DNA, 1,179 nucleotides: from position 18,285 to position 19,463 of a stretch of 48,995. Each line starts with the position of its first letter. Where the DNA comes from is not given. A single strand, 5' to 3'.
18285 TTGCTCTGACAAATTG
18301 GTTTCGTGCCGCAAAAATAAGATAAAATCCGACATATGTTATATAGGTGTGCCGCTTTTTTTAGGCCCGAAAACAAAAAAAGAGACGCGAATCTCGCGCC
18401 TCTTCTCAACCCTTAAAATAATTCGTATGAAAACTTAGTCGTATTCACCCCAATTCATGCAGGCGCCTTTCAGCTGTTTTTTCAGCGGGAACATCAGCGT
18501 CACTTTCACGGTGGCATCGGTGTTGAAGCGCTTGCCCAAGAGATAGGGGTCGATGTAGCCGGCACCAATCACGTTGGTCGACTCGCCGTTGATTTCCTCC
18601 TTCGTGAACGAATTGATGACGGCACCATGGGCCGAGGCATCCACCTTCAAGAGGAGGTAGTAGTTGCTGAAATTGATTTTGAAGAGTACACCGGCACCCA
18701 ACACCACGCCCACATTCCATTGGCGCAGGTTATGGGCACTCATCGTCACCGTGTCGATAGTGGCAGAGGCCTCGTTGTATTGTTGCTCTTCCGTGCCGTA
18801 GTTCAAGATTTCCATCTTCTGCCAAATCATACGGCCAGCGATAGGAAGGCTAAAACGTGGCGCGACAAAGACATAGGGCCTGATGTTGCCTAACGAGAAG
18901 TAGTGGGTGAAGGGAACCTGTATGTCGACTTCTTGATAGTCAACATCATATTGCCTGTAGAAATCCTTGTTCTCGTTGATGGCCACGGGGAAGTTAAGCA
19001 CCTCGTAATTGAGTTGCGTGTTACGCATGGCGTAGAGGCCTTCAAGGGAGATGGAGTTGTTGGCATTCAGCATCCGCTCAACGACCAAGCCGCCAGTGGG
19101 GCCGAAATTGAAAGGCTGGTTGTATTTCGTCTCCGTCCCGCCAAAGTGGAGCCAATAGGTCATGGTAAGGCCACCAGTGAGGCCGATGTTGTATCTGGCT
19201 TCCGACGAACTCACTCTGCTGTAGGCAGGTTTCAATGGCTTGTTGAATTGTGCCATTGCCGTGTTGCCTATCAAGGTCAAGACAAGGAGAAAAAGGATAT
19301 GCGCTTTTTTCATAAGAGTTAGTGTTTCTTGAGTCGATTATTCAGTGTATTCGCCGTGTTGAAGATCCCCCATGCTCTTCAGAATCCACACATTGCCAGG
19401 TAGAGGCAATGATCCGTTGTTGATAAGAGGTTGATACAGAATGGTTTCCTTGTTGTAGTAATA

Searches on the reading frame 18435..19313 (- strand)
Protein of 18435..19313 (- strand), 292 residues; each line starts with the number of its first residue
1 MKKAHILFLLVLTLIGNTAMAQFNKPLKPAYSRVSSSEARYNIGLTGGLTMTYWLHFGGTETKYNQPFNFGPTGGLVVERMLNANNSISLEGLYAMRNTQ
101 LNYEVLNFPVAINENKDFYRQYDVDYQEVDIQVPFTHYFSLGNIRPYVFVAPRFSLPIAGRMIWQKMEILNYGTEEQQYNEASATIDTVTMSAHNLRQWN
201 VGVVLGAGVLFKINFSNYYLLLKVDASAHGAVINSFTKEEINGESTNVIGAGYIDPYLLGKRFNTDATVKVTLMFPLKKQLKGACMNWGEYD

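Call 17: search_protein_families(library=pfam, proteins=[window:18435-19313:-], max_evalue=0.01)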
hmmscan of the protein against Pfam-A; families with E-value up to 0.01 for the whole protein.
window:18435-19313:- (292 aa): 1 family
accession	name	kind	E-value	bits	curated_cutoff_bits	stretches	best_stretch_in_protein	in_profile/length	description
PF13568.12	OMP_b-brl_2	-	1e-07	32.7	27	1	26-216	6-165/175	Outer membrane protein beta-barrel domain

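Call 31: search_protein_families(library=ncbifam, proteins=[window:18435-19313:-], max_evalue=1)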
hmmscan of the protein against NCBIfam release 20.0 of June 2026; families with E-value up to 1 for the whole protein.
window:18435-19313:- (292 aa): 0 families
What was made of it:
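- The barrel matches no PorP/SprF, PorQ or PorV model in NCBIfam (call 31).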

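Call 32: search_protein_families(library=pfam, proteins=[window:18435-19313:-], max_evalue=1)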
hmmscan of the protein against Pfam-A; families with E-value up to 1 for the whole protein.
window:18435-19313:- (292 aa): 2 families
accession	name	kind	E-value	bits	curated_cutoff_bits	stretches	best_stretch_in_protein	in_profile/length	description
PF13568.12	OMP_b-brl_2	-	1e-07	32.7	27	1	26-216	6-165/175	Outer membrane protein beta-barrel domain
PF21990.2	SH2_1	-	0.23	12.3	27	1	88-141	20-71/108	SH2 domain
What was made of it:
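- On Type-B CTD / PorP-SprF cognate shuttle system: Pfam gives OMP_b-brl_2 (calls 17, 32).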

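Call 52: find_homologous_proteins(query=window:18435-19313:-, max_evalue=0.00001)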
Query window:18435-19313:- (292 aa): 352 proteins with E <= 0.00001 among 1654 candidates; the best 120 are listed.
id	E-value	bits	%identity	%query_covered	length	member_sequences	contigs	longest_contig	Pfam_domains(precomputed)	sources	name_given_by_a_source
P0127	2.4e-194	662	100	100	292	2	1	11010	PF13568.13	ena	-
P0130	3.8e-162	556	82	100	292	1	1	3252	PF13568.13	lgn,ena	-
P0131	8.5e-159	545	81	100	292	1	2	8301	PF13568.13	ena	-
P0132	1.9e-153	528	82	93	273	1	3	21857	PF13568.13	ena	-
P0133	2.8e-148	511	75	100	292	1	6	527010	PF13568.13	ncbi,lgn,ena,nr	ncbi:MAG: PorT family protein [Bacteroidales bacterium]|nr:PorT family protein [Bacteroidales bacter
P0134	5.1e-148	510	74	100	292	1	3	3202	PF13568.13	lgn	-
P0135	1.2e-146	505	75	100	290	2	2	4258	PF13568.13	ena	-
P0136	1.9e-144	498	72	100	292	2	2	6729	PF13568.13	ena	-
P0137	1.7e-143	495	73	100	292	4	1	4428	PF13568.13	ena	-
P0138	5.6e-143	493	71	100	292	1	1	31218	PF13568.13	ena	-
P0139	9.7e-143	493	71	100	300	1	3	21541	PF13568.13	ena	-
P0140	5.9e-142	490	73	100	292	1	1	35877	PF13568.13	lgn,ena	-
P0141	7.4e-142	490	71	100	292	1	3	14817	PF13568.13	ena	-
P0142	1.1e-141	489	71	100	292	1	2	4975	PF13568.13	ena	-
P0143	1.1e-141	489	72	100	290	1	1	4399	PF13568.13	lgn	-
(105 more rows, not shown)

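Call 69: find_related_loci(query=A5, collection=metagenome_contigs, flank=6000)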
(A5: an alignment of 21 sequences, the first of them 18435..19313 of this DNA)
Query A5 (292 aa) in metagenome_contigs; peptide patterns used: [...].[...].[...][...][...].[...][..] (x = any residue, [..] = any of these).
98 stretches matched a pattern; 41 encode a relative of the query (tblastn E <= 1e-3); 41 distinct loci.
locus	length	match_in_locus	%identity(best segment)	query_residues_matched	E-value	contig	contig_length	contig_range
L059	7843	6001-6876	100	1-292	0e+0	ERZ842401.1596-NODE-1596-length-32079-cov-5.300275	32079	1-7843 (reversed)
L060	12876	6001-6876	71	1-292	8e-143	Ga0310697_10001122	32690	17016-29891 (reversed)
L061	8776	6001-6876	71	1-292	7e-143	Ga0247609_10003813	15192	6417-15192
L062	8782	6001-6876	69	1-292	4e-142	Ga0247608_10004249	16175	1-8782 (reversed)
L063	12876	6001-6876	65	1-292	4e-134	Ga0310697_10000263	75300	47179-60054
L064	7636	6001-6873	65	1-292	8e-134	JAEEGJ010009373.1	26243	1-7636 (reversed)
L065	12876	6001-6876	65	1-292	1e-133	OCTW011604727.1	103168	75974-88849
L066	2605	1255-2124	64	1-292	3e-136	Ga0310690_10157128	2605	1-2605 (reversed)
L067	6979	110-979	64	1-292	9e-130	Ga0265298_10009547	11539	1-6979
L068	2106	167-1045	65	1-292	2e-135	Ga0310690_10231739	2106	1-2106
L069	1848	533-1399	63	1-292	1e-134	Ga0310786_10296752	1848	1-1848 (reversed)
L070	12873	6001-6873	64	1-292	1e-124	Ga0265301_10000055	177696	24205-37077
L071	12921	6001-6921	64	1-292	4e-133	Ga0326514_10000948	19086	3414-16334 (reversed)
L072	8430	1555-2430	65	1-292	1e-133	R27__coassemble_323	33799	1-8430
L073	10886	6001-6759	25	9-290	7e-19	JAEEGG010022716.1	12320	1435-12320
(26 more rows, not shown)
